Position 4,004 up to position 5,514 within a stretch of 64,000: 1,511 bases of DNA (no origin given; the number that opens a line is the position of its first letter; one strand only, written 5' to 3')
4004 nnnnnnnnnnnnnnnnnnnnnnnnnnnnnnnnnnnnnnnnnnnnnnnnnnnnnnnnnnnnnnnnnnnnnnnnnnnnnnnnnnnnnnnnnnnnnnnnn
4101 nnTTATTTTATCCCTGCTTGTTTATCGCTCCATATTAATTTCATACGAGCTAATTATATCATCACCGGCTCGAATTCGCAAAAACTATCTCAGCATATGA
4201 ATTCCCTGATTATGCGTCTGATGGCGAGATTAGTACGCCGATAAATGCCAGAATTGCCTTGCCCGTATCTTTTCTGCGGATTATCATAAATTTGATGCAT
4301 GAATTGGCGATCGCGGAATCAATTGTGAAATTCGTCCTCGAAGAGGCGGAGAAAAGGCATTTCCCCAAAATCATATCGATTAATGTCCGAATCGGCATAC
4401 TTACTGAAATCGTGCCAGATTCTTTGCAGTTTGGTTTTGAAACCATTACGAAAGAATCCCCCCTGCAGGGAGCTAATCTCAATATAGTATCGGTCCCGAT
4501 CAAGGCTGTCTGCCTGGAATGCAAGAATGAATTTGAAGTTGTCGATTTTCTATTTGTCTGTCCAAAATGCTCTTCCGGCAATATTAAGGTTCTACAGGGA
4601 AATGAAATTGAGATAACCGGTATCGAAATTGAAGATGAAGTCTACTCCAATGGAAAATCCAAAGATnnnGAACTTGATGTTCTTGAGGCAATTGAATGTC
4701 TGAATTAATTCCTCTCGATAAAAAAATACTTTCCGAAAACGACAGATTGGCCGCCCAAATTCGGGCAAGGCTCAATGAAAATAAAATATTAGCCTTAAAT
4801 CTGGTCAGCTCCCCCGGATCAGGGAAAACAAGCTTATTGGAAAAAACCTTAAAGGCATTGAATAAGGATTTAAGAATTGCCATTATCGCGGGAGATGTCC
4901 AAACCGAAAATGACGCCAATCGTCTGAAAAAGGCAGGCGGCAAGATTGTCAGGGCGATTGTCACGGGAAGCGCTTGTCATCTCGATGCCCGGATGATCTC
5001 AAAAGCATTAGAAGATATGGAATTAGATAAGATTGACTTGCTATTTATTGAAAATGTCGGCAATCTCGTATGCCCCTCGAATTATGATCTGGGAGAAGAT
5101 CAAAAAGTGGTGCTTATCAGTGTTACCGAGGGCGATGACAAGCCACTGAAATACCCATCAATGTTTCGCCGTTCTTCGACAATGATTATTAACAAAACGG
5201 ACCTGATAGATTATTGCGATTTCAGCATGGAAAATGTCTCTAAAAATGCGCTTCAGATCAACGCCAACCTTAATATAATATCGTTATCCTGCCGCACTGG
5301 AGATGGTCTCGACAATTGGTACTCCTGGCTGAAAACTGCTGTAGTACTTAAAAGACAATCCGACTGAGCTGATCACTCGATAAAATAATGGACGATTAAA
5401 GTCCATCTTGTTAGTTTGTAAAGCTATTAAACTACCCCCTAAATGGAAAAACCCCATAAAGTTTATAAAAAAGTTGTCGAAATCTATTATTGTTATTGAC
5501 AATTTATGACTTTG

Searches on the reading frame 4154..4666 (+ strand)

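Call 65: search_protein_families(library=pfam, proteins=[window:4154-4666:+], max_evalue=0.001)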
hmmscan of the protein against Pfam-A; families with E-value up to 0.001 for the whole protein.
window:4154-4666:+ (171 aa): 1 family
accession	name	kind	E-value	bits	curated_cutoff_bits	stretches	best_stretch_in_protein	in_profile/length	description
PF01155.25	HypA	-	1.1e-31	109.5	28.9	1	48-159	1-112/112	Hydrogenase/urease nickel incorporation, metallochaperone, hypA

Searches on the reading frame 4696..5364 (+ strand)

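Call 65: search_protein_families(library=pfam, proteins=[window:4696-5364:+], max_evalue=0.001)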
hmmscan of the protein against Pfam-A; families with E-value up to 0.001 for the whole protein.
window:4696-5364:+ (223 aa): 2 families
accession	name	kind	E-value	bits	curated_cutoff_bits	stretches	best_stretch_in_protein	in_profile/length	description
PF02492.25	cobW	-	8.3e-26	91.1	20.7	1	35-195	4-179/180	CobW/HypB/UreG, nucleotide-binding domain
PF03205.20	MobB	-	0.0003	21.1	26.6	1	34-119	2-97/133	Molybdopterin guanine dinucleotide synthesis protein B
